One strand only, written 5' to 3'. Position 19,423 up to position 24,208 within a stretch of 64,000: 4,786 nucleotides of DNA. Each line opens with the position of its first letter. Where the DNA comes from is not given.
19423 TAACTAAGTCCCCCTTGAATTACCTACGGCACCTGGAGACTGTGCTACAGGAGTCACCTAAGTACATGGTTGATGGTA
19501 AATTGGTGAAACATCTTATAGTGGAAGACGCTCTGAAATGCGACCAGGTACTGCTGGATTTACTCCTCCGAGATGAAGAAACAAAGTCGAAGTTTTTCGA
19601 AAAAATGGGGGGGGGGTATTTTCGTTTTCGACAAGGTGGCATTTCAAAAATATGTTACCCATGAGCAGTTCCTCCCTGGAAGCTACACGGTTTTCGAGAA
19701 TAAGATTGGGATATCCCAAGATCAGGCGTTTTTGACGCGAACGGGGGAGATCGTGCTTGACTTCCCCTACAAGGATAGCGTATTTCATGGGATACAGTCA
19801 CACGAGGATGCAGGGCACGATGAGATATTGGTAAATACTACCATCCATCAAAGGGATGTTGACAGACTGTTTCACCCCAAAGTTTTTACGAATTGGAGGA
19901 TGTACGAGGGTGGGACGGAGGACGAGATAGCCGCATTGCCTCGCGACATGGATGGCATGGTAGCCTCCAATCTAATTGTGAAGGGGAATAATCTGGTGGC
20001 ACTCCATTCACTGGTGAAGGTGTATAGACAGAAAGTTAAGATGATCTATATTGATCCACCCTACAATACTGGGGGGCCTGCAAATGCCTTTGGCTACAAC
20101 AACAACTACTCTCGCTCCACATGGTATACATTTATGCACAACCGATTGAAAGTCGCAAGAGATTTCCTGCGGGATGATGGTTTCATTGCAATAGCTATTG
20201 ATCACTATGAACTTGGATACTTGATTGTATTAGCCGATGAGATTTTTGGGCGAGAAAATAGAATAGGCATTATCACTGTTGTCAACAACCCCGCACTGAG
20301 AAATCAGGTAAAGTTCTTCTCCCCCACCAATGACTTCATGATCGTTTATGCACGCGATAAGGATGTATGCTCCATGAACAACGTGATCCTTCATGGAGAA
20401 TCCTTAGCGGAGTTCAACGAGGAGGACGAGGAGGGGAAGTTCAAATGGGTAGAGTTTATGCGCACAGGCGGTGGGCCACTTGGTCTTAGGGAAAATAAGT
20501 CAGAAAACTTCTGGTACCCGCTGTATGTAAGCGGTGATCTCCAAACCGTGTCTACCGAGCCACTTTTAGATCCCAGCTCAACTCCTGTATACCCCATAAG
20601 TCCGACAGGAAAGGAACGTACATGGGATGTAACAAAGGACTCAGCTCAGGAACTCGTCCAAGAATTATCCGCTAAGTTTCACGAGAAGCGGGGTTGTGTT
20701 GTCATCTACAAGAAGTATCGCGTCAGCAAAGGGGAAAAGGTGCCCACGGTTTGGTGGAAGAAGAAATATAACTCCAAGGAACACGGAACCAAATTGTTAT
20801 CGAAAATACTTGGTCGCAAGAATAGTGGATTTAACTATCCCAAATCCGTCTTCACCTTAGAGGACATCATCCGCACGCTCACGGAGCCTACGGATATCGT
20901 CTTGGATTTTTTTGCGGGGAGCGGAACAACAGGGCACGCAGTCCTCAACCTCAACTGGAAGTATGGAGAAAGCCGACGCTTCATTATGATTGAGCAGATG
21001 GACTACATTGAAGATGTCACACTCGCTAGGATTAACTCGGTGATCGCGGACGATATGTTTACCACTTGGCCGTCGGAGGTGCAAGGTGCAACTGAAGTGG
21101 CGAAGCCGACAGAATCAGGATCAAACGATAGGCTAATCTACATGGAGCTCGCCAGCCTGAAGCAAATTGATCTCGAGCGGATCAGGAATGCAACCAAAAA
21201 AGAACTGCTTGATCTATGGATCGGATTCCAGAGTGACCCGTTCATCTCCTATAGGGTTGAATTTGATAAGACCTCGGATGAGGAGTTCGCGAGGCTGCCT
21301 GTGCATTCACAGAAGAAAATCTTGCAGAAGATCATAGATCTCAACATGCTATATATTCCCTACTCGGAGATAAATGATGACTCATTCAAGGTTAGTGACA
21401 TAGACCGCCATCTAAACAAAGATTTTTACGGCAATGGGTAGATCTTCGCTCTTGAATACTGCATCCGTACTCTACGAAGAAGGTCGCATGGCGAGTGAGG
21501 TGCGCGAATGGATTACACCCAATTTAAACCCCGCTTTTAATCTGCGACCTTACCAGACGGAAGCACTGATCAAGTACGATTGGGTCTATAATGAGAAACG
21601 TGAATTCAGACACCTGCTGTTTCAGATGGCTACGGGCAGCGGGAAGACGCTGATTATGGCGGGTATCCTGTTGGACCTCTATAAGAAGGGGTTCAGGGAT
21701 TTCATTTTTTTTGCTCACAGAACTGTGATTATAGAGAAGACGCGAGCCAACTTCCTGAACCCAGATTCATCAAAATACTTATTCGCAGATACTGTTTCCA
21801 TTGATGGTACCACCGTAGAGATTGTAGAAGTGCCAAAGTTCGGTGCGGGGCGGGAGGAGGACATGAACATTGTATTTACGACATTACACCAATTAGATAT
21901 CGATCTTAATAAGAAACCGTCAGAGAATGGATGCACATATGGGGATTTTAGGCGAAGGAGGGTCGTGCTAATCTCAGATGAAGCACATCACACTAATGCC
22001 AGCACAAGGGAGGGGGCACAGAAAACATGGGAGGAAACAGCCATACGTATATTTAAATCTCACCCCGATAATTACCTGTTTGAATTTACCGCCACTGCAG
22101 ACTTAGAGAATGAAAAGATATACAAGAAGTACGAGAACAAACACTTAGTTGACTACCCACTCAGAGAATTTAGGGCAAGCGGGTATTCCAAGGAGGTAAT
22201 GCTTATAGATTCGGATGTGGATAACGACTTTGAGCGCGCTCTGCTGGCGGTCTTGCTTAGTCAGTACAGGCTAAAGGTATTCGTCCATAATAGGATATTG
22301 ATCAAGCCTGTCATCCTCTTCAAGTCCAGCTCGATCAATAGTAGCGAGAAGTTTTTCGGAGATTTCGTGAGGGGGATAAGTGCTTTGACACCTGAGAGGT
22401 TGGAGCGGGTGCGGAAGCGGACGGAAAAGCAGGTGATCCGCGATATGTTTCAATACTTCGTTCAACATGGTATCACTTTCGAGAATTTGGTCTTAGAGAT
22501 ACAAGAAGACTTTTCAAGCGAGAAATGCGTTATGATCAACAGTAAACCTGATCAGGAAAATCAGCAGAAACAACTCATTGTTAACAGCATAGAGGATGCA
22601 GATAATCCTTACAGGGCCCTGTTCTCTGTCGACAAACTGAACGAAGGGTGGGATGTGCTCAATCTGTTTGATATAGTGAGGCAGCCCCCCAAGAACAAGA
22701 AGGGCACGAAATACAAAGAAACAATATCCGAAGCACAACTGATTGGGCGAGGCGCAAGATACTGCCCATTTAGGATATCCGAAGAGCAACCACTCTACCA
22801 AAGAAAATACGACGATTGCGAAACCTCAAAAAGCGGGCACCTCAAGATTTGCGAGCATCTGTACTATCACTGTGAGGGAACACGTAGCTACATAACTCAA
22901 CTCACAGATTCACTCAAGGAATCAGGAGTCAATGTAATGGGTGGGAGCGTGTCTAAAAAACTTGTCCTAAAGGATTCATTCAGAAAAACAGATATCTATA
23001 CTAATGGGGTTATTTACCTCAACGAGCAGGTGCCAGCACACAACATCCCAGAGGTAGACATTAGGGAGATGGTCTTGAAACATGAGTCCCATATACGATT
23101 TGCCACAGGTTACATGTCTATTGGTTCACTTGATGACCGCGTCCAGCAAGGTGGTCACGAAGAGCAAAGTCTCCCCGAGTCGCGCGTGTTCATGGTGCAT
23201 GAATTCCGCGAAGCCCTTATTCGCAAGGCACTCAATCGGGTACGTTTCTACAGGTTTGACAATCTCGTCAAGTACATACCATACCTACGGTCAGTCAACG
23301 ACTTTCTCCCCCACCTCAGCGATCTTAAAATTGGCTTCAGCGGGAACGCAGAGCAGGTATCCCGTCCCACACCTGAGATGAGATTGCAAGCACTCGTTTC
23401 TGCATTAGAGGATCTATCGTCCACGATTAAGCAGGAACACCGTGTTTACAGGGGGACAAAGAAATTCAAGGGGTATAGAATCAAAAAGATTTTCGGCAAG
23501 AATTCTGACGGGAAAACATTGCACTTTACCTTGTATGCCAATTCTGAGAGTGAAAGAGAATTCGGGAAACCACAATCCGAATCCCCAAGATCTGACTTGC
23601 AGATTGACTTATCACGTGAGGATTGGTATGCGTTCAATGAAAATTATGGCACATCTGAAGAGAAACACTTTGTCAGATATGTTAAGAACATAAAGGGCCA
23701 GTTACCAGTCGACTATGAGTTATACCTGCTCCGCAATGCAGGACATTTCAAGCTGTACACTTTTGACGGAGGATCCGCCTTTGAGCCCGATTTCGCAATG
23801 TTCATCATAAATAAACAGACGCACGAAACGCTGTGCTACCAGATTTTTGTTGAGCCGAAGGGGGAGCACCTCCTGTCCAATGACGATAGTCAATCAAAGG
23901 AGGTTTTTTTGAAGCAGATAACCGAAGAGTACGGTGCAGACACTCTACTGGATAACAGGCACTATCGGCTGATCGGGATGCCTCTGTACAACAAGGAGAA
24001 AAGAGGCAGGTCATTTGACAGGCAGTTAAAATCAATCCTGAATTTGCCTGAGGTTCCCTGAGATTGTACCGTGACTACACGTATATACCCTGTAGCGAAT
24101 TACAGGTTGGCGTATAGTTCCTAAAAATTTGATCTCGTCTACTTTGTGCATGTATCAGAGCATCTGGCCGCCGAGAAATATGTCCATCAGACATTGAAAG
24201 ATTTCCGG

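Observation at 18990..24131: Complete Type III R-M system carried inside an IS1595-like TIR/TSD-bounded cassette that split a T5orf172 gene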

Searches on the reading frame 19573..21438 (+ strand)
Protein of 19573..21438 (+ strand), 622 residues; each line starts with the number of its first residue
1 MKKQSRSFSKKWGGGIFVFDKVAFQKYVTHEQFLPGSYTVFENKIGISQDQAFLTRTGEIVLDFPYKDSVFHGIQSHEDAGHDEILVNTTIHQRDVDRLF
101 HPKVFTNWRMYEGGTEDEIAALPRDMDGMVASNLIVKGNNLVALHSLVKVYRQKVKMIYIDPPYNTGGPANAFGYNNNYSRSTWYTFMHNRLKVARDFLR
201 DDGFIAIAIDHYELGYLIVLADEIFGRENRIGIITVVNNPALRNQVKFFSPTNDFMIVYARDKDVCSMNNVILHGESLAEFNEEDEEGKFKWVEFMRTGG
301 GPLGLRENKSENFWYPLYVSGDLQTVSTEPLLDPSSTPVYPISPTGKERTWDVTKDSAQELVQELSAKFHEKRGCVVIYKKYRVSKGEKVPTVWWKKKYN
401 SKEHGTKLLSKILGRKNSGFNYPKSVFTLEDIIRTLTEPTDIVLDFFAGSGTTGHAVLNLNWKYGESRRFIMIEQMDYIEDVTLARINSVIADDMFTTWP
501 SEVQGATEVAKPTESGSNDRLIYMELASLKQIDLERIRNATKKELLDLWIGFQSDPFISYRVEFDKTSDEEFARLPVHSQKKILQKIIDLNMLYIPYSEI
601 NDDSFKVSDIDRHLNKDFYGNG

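Call 7: search_protein_families(library=pfam, proteins=[window:19573-21438:+], max_evalue=0.01)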
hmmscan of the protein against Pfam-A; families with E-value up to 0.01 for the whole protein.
window:19573-21438:+ (622 aa): 2 families
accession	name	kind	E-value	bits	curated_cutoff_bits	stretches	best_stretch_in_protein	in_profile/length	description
PF01555.25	N6_N4_Mtase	-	1.3e-33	117.3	26.7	1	155-480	1-216/221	DNA methylase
PF12564.13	TypeIII_RM_meth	-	9.2e-10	39.1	25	1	10-46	20-55/56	Type III restriction/modification enzyme methylation subunit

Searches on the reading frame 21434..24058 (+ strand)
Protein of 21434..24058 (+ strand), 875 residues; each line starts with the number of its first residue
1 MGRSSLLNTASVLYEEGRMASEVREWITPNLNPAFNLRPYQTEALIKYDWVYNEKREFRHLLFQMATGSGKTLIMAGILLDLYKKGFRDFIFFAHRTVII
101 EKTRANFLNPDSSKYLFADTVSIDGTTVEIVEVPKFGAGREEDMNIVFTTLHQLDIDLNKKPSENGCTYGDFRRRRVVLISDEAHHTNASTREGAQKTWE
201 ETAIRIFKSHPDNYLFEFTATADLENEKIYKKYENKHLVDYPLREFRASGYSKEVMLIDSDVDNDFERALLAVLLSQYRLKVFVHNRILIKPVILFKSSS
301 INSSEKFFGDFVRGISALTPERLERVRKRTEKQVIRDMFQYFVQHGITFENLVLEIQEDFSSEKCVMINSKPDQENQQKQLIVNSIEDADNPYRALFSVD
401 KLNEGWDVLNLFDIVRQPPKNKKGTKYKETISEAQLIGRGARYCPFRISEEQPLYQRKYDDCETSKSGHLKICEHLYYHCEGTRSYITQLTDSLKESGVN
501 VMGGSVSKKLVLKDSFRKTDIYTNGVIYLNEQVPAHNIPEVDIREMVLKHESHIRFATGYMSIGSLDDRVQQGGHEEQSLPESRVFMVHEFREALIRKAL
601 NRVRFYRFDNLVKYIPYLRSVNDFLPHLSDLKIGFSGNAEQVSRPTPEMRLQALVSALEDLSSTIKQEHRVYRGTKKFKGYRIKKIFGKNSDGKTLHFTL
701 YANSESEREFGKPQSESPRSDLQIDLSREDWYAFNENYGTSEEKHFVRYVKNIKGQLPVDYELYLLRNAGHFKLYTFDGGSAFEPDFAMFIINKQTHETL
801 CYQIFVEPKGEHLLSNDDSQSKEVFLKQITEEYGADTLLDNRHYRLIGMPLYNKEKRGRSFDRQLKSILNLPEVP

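Call 7: search_protein_families(library=pfam, proteins=[window:21434-24058:+], max_evalue=0.01)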
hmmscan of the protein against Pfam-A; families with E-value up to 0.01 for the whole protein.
window:21434-24058:+ (875 aa): 3 families
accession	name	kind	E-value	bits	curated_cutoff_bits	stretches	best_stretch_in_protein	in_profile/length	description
PF04851.21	ResIII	-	9.3e-28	97.6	22.5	1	35-222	2-162/164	Type III restriction enzyme, res subunit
PF00270.35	DEAD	-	4.6e-06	26.9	26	1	58-226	14-163/167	DEAD/DEAH box helicase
PF18766.7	SWI2_SNF2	-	0.00066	19.8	26.7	1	67-228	27-161/221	SWI2/SNF2 ATPase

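Call 24: find_homologous_proteins(query=window:21434-24058:+, max_evalue=1e-20)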
Query window:21434-24058:+ (875 aa): 8000 proteins with E <= 1e-20 among 8000 candidates; the best 120 are listed.
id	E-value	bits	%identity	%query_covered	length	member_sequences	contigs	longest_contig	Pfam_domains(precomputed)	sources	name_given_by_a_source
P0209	0.0e+0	1931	99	98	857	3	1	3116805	PF00270.36,PF27365.1,PF27159.1,PF04851.22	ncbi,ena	-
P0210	1.1e-255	869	49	99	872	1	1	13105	PF00270.36,PF27365.1,PF18766.8,PF27159.1,PF04851.22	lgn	-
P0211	1.9e-252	858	49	97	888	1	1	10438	PF00270.36,PF27365.1,PF18766.8,PF27159.1,PF04851.22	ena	-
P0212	3.6e-251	854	48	99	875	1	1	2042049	PF00270.36,PF27365.1,PF18766.8,PF27159.1,PF04851.22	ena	-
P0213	6.6e-250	850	49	98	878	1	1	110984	PF00270.36,PF27365.1,PF18766.8,PF27159.1,PF04851.22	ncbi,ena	-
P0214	4.5e-249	847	49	99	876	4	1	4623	PF13872.13,PF00270.36,PF27365.1,PF18766.8,PF27159.1,PF04851.22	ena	-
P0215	2.5e-248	845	48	100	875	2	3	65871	PF00270.36,PF27365.1,PF27159.1,PF04851.22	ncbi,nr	ncbi:MAG: DEAD/DEAH box helicase family protein [Flavobacteriaceae bacterium]|nr:DEAD/DEAH box helic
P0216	1.9e-247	842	47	99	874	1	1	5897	PF00270.36,PF27365.1,PF18766.8,PF27159.1,PF04851.22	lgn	-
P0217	2.4e-245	835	49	95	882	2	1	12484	PF00270.36,PF27365.1,PF18766.8,PF27159.1,PF04851.22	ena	-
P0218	5.6e-245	834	48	99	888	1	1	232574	PF00270.36,PF27365.1,PF18766.8,PF27159.1,PF04851.22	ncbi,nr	ncbi:DEAD/DEAH box helicase [Flavobacteriaceae bacterium Ap0902]|nr:DEAD/DEAH box helicase [Flavobac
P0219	2.4e-244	831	47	100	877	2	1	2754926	PF00270.36,PF27365.1,PF18766.8,PF27159.1,PF04851.22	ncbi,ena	-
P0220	1.4e-241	822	47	98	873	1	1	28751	PF00270.36,PF27365.1,PF27159.1,PF04851.22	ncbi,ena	-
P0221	4.3e-241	821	47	99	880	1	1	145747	PF00270.36,PF27365.1,PF18766.8,PF27159.1,PF04851.22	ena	-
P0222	5.0e-241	820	48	99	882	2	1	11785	PF00270.36,PF27365.1,PF27159.1,PF04851.22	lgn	-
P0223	1.2e-239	816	47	99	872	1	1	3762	PF00270.36,PF27365.1,PF27159.1,PF04851.22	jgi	-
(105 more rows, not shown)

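Call 25: find_encoding_contigs(protein=P0209, flank=10000, max_places=4)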
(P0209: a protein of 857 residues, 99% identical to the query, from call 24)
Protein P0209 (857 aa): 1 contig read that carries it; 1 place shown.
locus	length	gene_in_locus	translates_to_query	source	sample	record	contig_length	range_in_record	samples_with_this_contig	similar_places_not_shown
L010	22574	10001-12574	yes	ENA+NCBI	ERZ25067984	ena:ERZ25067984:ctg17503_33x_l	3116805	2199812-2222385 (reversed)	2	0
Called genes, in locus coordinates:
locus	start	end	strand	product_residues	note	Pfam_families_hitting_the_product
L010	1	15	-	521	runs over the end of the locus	PF05496:RuvB_N, PF00004:AAA, PF17864:AAA_lid_4, PF05491:WHD_RuvB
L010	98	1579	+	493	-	PF00309:Sigma54_AID, PF04963:Sigma54_CBD, PF04552:Sigma54_DBD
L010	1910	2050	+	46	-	-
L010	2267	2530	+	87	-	PF01503:PRA-PH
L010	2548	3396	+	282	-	PF01634:HisG, PF08029:HisG_C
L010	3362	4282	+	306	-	PF13354:Beta-lactamase2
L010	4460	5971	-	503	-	PF00282:Pyridoxal_deC, PF00266:Aminotran_5 (weak)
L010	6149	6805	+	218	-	PF01081:Aldolase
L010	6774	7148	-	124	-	-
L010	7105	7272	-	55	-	-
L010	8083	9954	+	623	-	PF12564:TypeIII_RM_meth, PF01555:N6_N4_Mtase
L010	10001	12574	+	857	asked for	PF00270:DEAD (weak), PF04851:ResIII, PF27159:HI_1054_N, PF27365:HI_1054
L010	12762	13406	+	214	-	PF01609:DDE_Tnp_1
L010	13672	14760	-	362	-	PF15869:TolB_like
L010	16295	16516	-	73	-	-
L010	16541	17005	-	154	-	PF08937:ThsB_TIR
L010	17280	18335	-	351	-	PF13191:AAA_16 (faint)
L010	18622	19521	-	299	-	PF00480:ROK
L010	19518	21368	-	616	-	PF02518:HATPase_c (weak), PF13589:HATPase_c_3, PF00183:HSP90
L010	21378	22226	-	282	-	PF14238:DUF4340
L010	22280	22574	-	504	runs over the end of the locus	PF23357:DUF7088, PF09822:ABC_transp_aux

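Call 73: search_protein_families(library=ncbifam, proteins=[window:21434-24058:+], max_evalue=0.001)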
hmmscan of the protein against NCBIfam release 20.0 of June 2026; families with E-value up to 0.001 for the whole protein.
window:21434-24058:+ (875 aa): 5 families
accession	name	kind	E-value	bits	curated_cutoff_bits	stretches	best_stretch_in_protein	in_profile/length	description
NF012027.0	PRK15483.1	equivalog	7.1e-07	27.5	564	0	58-134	59-135/986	type III restriction-modification system endonuclease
NF046051.1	restrict_EcoAI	equivalog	3.7e-05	22.3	550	1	35-137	156-240/768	EcoAI/FtnUII family type I restriction enzme subunit R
NF008521.0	PRK11448.1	equivalog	4.3e-05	21.7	729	1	32-108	409-484/1123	type I restriction-modification system endonuclease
TIGR04095.1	dnd_restrict_1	equivalog_domain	0.00072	18.7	600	0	32-85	4-51/451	DNA phosphorothioation system restriction enzyme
NF046055.1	restr_BPTD_3080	equivalog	0.00088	17.3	800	0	53-78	147-172/970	BPTD_3080 family restriction endonuclease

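Call 77: search_solved_structures(query=window:21434-24058:+, max_evalue=0.001)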
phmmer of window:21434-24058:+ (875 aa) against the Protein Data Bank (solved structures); distinct sequences matched with E-value up to 0.001: 0.

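Call 79: find_encoding_contigs(protein=P0212, flank=5000, max_places=2)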
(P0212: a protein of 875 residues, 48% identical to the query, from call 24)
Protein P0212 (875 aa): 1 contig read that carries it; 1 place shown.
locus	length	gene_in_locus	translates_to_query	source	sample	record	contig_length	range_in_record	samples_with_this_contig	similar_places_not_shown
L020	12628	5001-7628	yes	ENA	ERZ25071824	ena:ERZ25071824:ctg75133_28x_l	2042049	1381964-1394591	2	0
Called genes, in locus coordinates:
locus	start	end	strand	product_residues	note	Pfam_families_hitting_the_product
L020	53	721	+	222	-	PF00239:Resolvase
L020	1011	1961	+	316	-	-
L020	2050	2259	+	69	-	PF13560:HTH_31, PF12844:HTH_19, PF01381:HTH_3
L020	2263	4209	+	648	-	PF12564:TypeIII_RM_meth, PF01555:N6_N4_Mtase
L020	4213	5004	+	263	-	-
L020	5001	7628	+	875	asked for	PF00270:DEAD (weak), PF04851:ResIII, PF18766:SWI2_SNF2 (weak), PF27159:HI_1054_N, PF27365:HI_1054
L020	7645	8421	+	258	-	PF01909:NTP_transf_2 (weak)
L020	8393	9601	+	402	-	-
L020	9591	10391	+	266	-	PF04055:Radical_SAM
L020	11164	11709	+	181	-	-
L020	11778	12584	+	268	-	PF18962:Por_Secre_tail (faint)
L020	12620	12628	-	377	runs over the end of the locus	PF00266:Aminotran_5, PF01212:Beta_elim_lyase (weak)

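Call 80: find_encoding_contigs(protein=P0213, flank=5000, max_places=2)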
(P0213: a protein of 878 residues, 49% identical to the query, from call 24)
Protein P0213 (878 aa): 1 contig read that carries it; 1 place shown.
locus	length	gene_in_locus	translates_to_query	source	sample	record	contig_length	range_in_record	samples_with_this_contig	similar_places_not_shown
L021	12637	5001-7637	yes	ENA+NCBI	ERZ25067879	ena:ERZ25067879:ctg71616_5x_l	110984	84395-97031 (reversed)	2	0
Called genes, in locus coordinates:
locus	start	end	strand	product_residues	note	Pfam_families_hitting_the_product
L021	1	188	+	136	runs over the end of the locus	-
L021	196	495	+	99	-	-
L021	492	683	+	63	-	-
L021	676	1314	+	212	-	-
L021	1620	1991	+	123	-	-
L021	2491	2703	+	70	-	PF12844:HTH_19, PF13560:HTH_31 (weak), PF01381:HTH_3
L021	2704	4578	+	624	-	PF12564:TypeIII_RM_meth, PF01555:N6_N4_Mtase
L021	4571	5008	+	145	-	-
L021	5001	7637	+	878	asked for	PF00270:DEAD (weak), PF04851:ResIII, PF18766:SWI2_SNF2 (weak), PF27159:HI_1054_N, PF27365:HI_1054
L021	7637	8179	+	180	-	-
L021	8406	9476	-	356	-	PF02746:MR_MLE_N, PF13378:MR_MLE_C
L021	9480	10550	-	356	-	PF17396:DUF1611_N, PF07755:DUF1611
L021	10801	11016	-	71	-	-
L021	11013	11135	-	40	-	-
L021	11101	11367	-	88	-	-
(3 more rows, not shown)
